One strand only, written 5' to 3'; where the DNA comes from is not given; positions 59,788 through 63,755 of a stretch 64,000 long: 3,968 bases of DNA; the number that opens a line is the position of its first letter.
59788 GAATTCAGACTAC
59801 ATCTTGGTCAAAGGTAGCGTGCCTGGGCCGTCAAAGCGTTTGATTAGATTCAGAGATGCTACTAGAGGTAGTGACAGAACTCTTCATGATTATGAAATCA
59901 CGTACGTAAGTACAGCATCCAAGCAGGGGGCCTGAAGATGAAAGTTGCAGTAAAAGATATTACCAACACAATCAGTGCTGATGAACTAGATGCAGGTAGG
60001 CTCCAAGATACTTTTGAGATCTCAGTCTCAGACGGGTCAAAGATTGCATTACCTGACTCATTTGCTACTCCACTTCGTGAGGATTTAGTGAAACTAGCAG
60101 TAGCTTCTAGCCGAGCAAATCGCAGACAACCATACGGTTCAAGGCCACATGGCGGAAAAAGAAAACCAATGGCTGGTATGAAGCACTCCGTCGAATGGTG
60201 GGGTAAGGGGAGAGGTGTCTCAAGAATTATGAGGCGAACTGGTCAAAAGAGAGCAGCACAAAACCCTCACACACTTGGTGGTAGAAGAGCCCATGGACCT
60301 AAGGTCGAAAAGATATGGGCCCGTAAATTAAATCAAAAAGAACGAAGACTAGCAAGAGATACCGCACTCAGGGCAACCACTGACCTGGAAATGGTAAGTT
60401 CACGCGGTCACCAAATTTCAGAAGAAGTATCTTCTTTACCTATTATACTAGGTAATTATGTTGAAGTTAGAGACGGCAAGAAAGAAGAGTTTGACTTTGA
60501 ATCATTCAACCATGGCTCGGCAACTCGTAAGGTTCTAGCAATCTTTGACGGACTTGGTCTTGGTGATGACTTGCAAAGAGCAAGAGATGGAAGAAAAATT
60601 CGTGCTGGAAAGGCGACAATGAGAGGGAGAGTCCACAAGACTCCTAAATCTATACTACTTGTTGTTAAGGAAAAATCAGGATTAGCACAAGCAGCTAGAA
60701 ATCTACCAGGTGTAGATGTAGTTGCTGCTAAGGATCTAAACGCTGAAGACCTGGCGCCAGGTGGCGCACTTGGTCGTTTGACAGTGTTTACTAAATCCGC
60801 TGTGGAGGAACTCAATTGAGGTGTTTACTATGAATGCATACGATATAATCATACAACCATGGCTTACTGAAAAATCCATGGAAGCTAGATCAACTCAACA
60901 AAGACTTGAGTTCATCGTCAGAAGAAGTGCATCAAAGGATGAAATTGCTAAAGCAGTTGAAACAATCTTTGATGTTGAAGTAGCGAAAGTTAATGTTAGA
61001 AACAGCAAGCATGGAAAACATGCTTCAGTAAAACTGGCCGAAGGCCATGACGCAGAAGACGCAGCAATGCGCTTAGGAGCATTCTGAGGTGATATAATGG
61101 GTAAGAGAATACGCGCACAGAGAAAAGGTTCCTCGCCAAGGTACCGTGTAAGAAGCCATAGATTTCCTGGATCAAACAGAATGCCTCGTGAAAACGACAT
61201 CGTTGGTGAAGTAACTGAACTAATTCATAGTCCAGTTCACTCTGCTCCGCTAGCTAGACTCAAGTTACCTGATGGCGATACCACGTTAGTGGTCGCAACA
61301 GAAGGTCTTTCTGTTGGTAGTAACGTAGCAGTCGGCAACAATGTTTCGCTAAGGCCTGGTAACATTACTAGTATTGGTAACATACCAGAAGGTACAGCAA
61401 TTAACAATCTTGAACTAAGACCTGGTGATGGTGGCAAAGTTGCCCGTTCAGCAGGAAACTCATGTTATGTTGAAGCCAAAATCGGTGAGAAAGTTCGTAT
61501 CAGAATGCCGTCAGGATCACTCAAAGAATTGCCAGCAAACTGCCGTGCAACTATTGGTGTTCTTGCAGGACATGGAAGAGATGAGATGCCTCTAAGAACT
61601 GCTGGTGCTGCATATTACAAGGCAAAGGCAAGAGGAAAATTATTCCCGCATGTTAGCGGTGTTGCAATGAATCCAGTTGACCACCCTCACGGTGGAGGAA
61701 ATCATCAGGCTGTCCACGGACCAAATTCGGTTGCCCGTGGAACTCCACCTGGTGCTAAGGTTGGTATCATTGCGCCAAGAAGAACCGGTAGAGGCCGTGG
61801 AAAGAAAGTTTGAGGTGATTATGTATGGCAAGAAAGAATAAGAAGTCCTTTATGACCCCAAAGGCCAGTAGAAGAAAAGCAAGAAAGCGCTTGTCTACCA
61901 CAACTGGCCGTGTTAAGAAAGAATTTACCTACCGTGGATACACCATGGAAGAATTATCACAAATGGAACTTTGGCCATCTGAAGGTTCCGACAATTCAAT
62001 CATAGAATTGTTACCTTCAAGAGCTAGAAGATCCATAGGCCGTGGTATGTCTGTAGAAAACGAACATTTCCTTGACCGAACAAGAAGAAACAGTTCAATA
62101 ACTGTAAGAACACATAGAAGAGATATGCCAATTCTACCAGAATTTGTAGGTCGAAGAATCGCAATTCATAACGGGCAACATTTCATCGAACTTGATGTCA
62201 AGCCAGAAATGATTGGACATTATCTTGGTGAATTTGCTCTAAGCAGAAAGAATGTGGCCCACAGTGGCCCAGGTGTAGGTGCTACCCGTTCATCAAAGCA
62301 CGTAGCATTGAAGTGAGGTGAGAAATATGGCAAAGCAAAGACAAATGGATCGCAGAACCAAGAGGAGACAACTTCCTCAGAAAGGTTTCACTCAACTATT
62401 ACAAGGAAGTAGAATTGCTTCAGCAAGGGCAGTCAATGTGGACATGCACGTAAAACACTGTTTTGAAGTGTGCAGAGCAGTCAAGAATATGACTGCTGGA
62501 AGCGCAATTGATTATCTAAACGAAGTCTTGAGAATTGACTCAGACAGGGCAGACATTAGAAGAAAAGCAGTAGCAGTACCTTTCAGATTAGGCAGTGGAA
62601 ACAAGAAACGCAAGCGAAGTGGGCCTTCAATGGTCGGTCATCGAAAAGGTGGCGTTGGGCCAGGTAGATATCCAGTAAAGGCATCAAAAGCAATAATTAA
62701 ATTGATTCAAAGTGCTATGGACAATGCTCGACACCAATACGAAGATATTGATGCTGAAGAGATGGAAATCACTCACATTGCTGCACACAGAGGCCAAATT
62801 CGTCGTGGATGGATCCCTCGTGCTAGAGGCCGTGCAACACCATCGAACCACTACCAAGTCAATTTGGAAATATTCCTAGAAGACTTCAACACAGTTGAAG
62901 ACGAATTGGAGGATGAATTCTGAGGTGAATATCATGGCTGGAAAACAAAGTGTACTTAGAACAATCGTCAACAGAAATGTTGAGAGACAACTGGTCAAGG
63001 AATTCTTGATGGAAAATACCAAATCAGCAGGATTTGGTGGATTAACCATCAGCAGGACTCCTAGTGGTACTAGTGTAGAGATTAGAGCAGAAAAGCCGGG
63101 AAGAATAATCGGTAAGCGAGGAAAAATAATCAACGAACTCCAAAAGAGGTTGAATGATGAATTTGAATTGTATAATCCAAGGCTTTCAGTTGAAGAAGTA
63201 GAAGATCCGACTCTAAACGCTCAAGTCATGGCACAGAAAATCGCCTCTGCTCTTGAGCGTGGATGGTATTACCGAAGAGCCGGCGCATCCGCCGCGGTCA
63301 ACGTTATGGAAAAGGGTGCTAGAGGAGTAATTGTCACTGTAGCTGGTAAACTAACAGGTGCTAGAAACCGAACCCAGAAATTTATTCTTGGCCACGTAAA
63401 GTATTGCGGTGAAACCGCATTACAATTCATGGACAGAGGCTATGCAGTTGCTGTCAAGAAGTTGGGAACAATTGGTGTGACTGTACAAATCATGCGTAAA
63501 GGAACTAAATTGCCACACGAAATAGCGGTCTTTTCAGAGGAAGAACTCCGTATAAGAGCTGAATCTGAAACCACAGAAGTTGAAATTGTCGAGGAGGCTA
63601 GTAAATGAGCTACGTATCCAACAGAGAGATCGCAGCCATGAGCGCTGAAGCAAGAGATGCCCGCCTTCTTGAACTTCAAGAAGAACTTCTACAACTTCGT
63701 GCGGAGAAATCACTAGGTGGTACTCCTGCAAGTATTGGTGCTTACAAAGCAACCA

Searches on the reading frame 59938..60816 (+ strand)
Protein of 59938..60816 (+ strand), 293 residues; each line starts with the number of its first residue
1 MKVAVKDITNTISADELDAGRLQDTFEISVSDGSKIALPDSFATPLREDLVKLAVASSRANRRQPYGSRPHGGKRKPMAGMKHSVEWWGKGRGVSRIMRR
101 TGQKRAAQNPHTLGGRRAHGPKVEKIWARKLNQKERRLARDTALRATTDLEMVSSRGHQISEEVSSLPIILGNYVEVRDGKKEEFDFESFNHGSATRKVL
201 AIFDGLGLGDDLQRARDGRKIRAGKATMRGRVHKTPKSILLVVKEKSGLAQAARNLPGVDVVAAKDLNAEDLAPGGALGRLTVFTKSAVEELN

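Call 97: search_protein_families(library=pfam, proteins=[window:59938-60816:+], max_evalue=0.0001)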
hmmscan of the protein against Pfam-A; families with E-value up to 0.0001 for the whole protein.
window:59938-60816:+ (293 aa): 1 family
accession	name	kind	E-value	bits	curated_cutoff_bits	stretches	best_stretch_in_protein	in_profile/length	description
PF00573.27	Ribosomal_L4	-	1.5e-36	126.3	25.8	1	37-292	2-187/190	Ribosomal protein L4/L1 family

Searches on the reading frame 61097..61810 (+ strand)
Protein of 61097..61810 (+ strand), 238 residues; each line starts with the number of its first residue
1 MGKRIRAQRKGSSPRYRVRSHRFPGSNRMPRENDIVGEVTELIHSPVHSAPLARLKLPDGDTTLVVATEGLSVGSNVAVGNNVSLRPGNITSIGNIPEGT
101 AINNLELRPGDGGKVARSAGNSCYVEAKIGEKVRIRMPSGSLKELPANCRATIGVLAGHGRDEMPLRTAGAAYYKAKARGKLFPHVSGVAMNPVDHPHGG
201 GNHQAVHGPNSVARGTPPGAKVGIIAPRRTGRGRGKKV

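Call 97: search_protein_families(library=pfam, proteins=[window:61097-61810:+], max_evalue=0.0001)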
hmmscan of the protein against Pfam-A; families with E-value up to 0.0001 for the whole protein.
window:61097-61810:+ (238 aa): 1 family
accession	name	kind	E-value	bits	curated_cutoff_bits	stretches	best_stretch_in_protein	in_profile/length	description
PF03947.24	Ribosomal_L2_C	-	1e-40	139.1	33.7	1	87-208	2-118/126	Ribosomal Proteins L2, C-terminal domain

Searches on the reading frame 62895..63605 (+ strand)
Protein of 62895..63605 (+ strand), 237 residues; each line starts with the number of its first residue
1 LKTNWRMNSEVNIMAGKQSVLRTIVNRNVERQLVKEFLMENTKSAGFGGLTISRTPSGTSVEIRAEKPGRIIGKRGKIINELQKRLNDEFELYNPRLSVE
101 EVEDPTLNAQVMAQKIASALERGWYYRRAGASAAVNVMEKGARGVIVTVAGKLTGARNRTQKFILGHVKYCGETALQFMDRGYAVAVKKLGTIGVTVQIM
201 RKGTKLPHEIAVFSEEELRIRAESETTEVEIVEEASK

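Call 97: search_protein_families(library=pfam, proteins=[window:62895-63605:+], max_evalue=0.0001)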
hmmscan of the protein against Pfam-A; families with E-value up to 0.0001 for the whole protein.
window:62895-63605:+ (237 aa): 2 families
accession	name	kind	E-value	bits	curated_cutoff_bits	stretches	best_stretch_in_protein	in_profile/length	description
PF00189.25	Ribosomal_S3_C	-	1.2e-19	71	34.1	1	116-199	1-83/83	Ribosomal protein S3, C-terminal domain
PF07650.23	KH_2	-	5.8e-13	48.9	22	1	34-105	2-76/78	KH domain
